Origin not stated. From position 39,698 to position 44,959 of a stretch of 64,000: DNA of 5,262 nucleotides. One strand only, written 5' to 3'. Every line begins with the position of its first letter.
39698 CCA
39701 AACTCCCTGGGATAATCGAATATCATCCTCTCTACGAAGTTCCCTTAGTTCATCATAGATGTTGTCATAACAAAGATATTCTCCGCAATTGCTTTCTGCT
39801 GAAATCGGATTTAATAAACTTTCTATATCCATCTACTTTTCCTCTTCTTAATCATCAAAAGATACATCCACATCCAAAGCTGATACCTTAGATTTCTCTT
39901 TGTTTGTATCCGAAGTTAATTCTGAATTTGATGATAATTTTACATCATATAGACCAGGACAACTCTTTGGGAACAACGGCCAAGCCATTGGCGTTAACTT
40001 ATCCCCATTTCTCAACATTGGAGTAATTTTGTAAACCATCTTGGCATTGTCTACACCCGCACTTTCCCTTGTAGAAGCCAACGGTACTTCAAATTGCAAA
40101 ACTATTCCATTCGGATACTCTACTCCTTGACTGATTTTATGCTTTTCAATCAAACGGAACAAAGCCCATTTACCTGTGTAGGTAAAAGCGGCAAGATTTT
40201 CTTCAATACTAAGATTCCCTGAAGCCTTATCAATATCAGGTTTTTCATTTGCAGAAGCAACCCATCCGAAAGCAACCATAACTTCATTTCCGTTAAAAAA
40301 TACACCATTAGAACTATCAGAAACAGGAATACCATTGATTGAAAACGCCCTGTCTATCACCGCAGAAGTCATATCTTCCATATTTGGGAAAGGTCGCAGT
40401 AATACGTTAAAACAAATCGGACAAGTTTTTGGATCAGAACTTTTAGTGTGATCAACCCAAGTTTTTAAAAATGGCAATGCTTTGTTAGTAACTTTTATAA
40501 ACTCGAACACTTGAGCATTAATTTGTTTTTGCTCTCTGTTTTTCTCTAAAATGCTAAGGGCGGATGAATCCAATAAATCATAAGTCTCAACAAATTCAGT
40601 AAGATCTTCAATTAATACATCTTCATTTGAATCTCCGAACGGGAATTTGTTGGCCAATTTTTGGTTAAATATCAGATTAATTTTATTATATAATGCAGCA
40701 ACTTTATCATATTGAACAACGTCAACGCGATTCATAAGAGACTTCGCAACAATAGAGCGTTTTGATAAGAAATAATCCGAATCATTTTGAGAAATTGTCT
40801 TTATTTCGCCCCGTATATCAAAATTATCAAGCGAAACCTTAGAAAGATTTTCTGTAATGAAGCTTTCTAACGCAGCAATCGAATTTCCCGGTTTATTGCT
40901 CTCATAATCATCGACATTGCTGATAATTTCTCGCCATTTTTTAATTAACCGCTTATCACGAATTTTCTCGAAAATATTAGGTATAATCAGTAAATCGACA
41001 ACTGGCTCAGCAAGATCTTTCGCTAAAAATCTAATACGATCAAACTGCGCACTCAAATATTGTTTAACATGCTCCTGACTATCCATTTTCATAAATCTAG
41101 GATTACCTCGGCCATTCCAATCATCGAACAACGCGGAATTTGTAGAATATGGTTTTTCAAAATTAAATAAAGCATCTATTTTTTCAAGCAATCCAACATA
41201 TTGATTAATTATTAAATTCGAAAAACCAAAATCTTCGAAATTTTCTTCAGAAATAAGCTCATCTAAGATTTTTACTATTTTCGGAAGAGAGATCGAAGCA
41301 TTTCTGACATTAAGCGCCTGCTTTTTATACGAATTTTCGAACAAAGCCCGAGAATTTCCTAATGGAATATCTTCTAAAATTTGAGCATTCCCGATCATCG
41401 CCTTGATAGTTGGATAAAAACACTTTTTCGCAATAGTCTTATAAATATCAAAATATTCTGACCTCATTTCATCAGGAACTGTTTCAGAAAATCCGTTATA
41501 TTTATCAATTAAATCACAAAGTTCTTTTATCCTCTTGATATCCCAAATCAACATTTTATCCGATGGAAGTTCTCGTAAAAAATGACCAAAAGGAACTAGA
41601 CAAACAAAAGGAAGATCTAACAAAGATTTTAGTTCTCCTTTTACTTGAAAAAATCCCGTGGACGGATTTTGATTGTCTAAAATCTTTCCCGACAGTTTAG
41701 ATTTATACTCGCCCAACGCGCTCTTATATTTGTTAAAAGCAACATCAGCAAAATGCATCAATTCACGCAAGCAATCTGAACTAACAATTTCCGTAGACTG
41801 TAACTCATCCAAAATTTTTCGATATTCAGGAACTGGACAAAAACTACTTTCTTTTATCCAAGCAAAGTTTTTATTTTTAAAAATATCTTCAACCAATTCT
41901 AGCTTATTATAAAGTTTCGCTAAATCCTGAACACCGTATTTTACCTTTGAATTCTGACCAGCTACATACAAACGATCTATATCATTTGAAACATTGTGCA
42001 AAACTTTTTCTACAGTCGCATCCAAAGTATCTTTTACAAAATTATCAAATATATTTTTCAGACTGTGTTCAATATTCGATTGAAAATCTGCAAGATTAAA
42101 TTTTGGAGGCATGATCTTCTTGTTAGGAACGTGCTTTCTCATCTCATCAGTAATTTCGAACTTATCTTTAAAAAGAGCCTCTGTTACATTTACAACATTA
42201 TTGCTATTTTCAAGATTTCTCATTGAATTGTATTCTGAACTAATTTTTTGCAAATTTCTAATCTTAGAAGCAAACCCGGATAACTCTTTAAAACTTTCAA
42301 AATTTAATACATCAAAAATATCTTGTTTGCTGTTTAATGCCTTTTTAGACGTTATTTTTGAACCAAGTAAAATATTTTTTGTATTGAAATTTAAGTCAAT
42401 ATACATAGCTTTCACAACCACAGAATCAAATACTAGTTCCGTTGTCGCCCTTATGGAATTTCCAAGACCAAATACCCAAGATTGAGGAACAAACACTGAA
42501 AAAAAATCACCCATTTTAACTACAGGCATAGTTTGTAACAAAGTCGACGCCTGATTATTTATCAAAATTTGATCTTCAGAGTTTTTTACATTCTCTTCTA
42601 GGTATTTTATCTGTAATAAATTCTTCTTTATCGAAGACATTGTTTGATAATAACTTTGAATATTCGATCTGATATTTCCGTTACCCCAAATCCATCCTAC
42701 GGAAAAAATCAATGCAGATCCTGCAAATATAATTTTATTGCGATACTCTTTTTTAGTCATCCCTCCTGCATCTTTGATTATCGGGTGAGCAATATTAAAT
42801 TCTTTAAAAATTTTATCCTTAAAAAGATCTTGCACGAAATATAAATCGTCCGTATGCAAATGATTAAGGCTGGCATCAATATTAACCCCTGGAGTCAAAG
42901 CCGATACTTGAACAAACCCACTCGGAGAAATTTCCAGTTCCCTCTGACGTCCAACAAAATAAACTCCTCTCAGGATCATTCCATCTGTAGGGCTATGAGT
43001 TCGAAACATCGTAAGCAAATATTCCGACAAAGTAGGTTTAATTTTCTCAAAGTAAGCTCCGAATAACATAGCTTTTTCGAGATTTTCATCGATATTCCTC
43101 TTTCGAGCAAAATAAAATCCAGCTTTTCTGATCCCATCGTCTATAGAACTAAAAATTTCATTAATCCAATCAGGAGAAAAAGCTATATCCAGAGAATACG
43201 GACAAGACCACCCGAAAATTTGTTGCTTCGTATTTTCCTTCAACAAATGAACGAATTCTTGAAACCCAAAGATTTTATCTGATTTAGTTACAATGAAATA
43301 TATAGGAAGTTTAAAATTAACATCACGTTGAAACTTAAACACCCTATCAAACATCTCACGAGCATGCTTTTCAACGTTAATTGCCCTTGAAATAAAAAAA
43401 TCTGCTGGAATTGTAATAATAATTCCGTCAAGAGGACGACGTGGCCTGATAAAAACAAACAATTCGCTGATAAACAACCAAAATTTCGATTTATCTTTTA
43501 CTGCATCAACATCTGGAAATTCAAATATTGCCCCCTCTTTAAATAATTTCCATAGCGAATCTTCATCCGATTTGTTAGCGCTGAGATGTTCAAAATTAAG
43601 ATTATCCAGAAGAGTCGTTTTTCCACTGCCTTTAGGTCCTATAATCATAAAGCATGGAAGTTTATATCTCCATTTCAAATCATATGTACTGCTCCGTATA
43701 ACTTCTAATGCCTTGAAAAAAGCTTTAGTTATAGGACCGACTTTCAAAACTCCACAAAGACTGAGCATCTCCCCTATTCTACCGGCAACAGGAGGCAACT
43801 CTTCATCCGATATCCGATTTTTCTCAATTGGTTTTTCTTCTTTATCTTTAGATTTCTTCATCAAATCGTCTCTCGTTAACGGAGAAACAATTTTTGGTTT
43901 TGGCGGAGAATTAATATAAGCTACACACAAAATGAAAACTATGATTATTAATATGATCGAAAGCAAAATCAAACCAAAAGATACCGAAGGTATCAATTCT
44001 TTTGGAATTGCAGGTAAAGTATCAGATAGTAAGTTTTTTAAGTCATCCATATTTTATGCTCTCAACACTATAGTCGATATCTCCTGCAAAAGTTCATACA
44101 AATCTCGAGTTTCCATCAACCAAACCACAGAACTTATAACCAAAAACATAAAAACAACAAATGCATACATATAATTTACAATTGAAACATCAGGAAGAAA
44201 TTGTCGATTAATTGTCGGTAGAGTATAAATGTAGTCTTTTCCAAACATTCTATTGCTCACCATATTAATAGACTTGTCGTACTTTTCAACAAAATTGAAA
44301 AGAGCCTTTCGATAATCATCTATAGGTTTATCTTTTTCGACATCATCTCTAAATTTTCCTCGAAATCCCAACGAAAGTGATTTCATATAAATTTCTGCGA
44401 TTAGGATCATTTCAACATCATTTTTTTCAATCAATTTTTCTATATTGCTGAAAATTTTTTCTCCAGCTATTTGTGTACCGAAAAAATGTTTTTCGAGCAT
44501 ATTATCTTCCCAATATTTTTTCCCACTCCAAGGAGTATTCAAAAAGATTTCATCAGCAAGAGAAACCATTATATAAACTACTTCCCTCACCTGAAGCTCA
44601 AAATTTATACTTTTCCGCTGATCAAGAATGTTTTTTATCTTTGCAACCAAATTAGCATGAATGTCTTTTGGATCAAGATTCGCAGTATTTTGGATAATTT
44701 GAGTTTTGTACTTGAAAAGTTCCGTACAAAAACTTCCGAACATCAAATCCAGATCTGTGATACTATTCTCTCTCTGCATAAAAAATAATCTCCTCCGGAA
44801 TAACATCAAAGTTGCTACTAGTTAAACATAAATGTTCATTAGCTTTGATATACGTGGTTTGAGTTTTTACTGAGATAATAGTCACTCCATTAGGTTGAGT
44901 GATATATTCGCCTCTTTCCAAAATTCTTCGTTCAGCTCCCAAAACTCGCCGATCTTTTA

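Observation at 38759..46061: Isolated tssK-tssL-tssM-tssA module without sheath, tube, wedge, ClpV or TssJ genes, ~30 kb from vgrG in a streamlined AT-rich genome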

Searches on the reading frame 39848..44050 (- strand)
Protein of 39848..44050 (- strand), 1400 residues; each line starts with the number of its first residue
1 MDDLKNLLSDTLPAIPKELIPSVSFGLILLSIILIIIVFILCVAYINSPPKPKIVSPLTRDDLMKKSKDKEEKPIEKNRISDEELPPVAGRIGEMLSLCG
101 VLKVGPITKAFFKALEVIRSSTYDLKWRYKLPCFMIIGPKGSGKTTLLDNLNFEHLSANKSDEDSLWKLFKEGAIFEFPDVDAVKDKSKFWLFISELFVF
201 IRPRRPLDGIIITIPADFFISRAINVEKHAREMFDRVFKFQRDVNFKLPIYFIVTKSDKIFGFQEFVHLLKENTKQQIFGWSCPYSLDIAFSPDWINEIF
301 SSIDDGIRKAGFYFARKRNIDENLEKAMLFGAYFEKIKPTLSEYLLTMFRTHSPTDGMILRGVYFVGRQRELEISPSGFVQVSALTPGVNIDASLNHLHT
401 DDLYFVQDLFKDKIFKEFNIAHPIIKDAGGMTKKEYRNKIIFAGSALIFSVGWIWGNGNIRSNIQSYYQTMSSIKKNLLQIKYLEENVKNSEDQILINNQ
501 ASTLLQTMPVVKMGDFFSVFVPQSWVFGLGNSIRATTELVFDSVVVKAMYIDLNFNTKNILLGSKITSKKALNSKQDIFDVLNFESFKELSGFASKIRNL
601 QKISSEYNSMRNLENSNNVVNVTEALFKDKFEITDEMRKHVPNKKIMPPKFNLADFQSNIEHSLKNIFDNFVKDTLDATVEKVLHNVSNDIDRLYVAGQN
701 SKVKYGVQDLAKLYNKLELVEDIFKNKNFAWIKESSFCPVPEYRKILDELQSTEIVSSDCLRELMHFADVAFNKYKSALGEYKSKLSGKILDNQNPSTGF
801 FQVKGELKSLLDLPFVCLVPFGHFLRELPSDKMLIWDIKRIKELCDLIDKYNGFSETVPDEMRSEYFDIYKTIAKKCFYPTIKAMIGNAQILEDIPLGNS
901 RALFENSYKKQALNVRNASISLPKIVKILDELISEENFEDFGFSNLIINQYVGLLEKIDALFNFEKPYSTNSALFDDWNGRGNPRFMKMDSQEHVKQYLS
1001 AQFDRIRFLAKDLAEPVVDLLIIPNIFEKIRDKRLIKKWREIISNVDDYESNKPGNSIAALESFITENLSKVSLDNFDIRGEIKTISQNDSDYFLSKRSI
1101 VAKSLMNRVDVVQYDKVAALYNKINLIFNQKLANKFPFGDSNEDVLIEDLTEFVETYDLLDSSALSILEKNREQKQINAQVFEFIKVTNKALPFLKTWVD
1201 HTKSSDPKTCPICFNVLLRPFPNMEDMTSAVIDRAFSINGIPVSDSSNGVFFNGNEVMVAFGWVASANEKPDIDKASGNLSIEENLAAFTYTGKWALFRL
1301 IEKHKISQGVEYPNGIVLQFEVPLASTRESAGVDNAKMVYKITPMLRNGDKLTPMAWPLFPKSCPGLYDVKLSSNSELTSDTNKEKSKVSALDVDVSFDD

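Call 4: search_protein_families(library=pfam, proteins=[window:39848-44050:-], max_evalue=0.01)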
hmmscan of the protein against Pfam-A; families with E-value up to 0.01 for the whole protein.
window:39848-44050:- (1400 aa): 3 families
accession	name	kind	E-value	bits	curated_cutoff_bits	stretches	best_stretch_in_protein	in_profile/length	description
PF14331.11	IcmF-related_N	-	5e-34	118.2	25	1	190-423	7-240/259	IcmF-related N-terminal domain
PF06744.18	IcmF_C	-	0.0016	19.1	26.7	1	1253-1322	28-93/106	Type VI secretion protein IcmF C2-like domain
PF13555.12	AAA_29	-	0.0033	17.6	27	1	133-151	24-42/61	P-loop containing region of AAA domain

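Call 49: search_protein_families(library=ncbifam, proteins=[window:39848-44050:-], max_evalue=0.001)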
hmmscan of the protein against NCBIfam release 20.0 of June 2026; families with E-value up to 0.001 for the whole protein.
window:39848-44050:- (1400 aa): 1 family
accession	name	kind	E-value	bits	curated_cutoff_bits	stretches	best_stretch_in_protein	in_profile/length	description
TIGR03348.1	VI_IcmF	equivalog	1.3e-40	139.2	388.15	2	186-483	182-479/1168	type VI secretion system membrane subunit TssM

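Call 65: search_solved_structures(query=window:39848-44050:-, max_evalue=0.01)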
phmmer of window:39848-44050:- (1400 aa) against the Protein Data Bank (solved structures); distinct sequences matched with E-value up to 0.01: 0.

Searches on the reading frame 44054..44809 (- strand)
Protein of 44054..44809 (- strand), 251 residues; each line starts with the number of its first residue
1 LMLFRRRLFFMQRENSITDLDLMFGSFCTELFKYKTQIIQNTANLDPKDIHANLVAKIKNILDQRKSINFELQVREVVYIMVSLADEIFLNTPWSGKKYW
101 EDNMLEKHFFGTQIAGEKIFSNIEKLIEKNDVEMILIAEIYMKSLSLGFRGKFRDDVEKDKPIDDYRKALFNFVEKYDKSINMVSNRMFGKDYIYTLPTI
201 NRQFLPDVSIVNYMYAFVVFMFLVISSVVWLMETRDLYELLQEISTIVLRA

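Call 4: search_protein_families(library=pfam, proteins=[window:44054-44809:-], max_evalue=0.01)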
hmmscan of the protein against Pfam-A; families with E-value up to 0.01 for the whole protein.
window:44054-44809:- (251 aa): 1 family
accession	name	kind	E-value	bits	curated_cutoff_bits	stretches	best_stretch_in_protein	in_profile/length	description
PF09850.14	DotU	-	4.9e-27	95.3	27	1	27-224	5-201/205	Type VI secretion system protein DotU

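Call 49: search_protein_families(library=ncbifam, proteins=[window:44054-44779:-], max_evalue=0.001)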
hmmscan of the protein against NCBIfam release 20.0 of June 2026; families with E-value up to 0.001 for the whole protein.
window:44054-44779:- (241 aa): 5 families
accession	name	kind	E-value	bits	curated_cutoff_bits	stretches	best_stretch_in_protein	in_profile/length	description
TIGR03349.1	IV_VI_DotU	subfamily_domain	7.2e-27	94.5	89.95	1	18-218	7-205/211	DotU/TssL family secretion system protein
NF005444.0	PRK07033.1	equivalog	2.1e-12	46.7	520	1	20-166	55-201/438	DotU family type VI secretion system protein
NF038239.1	T6SS_TssL_short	exception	5.4e-12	45.6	180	1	36-160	24-152/207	type VI secretion system protein TssL, short form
NF005999.0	PRK08126.1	subfamily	9.9e-11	41.1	571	1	64-172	115-222/432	hypothetical protein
NF038228.1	IcmH_DotU_IVB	equivalog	7.2e-08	32.1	50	1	38-169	65-197/258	type IVB secretion system protein IcmH/DotU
